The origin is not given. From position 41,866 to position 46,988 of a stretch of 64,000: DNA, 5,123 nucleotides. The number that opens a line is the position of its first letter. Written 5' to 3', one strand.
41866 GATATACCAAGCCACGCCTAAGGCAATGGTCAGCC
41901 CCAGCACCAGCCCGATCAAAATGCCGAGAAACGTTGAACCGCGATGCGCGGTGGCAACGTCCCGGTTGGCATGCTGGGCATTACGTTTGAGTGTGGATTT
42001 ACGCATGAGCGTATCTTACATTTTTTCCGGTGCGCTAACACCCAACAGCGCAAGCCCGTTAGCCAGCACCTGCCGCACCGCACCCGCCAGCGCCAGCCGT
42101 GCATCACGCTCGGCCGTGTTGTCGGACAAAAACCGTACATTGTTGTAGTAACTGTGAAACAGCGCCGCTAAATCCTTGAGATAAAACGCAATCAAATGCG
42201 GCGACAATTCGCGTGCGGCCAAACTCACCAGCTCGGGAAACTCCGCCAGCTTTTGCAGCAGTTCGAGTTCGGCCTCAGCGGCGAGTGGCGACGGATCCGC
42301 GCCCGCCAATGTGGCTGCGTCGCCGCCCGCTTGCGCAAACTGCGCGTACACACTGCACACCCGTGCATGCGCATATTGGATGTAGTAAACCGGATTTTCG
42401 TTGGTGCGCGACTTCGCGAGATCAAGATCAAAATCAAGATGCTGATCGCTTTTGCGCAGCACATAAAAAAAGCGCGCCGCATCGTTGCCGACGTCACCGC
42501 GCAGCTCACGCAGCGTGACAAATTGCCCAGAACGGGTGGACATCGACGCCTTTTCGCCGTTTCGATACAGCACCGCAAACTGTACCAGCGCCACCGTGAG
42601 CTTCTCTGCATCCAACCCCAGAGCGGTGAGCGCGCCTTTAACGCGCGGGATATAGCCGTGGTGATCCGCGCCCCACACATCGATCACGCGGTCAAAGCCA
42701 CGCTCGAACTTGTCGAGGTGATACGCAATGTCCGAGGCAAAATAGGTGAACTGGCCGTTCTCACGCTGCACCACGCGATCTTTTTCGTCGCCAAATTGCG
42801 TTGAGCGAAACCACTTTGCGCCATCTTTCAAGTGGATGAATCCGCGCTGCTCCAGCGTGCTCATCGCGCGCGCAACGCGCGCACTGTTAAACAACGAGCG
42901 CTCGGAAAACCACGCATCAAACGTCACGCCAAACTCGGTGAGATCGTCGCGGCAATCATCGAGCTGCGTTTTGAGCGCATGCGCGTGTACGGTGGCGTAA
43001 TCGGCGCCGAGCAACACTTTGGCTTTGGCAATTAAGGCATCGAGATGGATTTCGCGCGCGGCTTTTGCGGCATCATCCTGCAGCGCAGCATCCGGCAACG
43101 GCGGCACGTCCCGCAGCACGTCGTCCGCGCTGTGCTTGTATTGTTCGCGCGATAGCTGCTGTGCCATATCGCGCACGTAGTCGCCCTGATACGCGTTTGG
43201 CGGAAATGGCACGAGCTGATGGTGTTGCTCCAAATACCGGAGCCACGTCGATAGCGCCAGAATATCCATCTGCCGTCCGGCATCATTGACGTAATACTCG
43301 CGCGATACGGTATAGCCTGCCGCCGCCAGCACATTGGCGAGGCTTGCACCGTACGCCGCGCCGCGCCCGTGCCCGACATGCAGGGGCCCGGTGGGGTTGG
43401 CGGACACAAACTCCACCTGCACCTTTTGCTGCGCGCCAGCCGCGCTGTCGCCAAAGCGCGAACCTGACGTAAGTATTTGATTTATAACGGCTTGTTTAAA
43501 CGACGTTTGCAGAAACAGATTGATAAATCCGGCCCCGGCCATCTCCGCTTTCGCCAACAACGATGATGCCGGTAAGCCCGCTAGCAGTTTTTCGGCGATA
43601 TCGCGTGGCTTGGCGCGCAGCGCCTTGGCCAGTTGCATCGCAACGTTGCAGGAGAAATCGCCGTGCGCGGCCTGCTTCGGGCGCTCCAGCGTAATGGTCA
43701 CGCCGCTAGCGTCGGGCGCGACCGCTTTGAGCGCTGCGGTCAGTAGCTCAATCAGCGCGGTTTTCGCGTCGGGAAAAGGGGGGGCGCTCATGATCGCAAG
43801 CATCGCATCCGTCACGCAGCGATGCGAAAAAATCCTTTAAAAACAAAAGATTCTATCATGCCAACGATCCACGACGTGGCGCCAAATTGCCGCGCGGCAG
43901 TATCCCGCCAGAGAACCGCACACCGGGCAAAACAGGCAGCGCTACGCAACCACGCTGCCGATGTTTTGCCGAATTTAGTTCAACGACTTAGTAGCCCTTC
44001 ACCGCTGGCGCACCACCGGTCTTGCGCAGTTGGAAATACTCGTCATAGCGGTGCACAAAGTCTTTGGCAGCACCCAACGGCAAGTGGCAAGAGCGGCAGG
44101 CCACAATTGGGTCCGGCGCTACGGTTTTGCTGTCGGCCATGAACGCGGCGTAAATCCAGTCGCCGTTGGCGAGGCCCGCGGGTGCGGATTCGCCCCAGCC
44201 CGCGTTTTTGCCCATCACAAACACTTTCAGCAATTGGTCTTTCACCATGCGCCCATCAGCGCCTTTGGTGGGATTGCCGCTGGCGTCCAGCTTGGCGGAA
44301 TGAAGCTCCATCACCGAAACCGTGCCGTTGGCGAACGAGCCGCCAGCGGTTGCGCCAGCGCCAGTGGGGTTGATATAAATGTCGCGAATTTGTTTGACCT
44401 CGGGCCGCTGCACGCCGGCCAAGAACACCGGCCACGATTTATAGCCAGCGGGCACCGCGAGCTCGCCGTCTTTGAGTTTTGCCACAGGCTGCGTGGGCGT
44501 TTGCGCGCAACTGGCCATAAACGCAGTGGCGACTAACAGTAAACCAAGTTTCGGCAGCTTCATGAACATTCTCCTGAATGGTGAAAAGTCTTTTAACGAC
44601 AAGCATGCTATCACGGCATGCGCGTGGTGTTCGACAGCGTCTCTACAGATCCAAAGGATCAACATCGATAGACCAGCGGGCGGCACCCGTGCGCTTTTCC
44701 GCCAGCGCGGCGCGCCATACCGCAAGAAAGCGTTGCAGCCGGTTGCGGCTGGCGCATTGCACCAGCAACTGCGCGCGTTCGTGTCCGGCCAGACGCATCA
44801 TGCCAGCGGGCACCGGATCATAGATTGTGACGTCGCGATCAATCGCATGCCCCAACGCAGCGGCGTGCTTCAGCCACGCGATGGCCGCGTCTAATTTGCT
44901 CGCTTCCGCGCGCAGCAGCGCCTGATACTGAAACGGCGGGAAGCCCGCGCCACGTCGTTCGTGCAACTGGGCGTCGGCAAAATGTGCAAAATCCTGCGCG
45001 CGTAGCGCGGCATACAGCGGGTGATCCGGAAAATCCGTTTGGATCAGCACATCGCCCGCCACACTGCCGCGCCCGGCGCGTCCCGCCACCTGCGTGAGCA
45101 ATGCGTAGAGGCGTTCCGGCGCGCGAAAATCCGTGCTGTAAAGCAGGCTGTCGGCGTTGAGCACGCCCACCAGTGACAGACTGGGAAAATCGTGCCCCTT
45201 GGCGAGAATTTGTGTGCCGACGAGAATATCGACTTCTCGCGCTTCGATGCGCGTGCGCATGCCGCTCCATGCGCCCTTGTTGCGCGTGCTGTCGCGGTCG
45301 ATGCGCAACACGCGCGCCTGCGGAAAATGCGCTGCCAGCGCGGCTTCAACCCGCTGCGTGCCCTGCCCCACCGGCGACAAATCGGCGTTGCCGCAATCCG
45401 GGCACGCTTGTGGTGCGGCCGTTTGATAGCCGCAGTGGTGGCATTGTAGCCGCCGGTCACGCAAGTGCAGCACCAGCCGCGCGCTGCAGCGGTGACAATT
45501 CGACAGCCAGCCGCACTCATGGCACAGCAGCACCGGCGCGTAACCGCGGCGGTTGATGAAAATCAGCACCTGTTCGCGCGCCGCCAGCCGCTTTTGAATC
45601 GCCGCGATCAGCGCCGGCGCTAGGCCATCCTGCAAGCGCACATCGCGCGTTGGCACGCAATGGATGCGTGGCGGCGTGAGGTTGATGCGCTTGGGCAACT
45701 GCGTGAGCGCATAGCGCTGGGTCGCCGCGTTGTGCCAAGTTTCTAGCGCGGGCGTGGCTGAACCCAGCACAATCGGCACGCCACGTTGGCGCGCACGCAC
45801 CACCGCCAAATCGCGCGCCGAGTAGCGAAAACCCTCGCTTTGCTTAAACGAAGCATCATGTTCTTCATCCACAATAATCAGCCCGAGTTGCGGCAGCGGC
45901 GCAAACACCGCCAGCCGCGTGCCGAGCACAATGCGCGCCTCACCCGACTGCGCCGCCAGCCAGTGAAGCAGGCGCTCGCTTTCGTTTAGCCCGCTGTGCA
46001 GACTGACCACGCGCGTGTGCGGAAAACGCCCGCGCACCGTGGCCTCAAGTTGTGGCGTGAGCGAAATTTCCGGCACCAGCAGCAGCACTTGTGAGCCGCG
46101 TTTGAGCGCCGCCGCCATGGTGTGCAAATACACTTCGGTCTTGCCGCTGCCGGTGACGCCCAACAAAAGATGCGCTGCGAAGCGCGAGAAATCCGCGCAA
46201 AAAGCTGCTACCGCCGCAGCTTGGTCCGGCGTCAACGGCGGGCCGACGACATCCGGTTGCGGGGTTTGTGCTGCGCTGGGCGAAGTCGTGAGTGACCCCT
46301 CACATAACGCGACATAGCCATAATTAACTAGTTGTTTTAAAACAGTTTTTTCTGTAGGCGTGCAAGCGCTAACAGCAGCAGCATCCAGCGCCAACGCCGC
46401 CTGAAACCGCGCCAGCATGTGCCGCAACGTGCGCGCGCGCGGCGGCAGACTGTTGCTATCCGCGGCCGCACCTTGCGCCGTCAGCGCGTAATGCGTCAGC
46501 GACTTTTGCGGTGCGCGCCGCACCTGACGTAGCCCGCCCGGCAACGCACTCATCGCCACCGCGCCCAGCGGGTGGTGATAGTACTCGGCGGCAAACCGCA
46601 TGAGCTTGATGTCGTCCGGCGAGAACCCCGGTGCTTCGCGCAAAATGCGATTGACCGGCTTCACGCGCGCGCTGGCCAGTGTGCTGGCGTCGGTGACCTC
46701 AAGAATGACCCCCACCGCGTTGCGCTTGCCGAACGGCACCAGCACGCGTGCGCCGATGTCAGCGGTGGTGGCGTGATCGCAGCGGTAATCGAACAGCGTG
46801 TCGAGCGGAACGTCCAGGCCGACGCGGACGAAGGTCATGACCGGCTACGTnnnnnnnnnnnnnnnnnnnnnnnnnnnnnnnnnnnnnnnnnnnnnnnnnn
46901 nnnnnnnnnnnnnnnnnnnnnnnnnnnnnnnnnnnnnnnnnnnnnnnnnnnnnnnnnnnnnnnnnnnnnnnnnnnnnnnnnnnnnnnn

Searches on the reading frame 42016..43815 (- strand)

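Call 17: search_protein_families(library=pfam, proteins=[window:42016-43815:-], max_evalue=0.00001)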
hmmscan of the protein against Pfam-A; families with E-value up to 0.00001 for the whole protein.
window:42016-43815:- (599 aa): 3 families
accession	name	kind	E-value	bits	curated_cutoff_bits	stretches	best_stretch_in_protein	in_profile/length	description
PF05746.21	DALR_1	-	6.1e-36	123.5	22.3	1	479-599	1-117/117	DALR anticodon binding domain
PF00750.26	tRNA-synt_1d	-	2.5e-27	96.2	23.3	1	111-442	2-298/349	tRNA synthetases class I (R), catalytic domain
PF03485.21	Arg_tRNA_synt_N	-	3.7e-24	85.6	21.5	1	21-102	3-85/85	Arginyl tRNA synthetase N terminal domain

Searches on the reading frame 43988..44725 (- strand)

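Call 60: search_protein_families(library=pfam, proteins=[window:43988-44725:-], max_evalue=0.001)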
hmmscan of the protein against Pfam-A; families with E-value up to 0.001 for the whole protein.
window:43988-44725:- (245 aa): 1 family
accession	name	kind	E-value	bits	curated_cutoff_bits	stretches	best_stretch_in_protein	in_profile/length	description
PF16694.10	Cytochrome_P460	-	2.6e-22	80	27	1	92-225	1-124/125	Cytochrome P460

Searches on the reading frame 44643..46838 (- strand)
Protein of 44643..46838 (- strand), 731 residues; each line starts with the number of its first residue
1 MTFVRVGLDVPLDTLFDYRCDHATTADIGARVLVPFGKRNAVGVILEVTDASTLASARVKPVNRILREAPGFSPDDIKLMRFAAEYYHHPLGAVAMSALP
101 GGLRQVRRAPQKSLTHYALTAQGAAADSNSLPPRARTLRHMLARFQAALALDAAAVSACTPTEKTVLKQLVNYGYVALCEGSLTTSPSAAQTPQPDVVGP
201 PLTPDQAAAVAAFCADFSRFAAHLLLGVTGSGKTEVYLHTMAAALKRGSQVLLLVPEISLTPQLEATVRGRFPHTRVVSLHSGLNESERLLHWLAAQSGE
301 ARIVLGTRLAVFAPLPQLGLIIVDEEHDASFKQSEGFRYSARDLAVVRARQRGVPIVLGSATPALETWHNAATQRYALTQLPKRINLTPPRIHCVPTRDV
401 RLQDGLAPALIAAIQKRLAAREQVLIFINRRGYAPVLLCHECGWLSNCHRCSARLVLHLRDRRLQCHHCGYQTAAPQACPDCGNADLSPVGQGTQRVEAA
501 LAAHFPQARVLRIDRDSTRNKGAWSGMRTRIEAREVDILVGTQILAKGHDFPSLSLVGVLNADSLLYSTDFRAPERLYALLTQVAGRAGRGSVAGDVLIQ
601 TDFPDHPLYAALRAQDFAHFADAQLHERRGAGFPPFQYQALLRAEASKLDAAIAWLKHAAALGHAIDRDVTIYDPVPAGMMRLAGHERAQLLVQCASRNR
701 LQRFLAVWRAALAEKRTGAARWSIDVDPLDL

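Call 17: search_protein_families(library=pfam, proteins=[window:44643-46838:-], max_evalue=0.00001)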
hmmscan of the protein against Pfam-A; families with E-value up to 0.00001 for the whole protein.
window:44643-46838:- (731 aa): 6 families
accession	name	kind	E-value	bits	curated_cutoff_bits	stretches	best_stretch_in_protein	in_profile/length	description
PF17764.6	PriA_3primeBD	-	3e-26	91.5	22.7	1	5-100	1-96/96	3'DNA-binding domain (3'BD)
PF18074.6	PriA_C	-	2e-18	67.4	26.9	1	635-728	1-95/95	Primosomal protein N C-terminal domain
PF00270.35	DEAD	-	3.2e-17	63.2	26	1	203-366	1-162/167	DEAD/DEAH box helicase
PF04851.21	ResIII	-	6.9e-13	49.3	22.5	1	202-340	4-142/164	Type III restriction enzyme, res subunit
PF18319.7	Zn_ribbon_PriA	-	1.8e-08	34.6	26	1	448-472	1-25/27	PriA DNA helicase Cys-rich region (CRR) domain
PF00271.37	Helicase_C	-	5.1e-08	33.6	23.5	0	509-590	41-108/110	Helicase conserved C-terminal domain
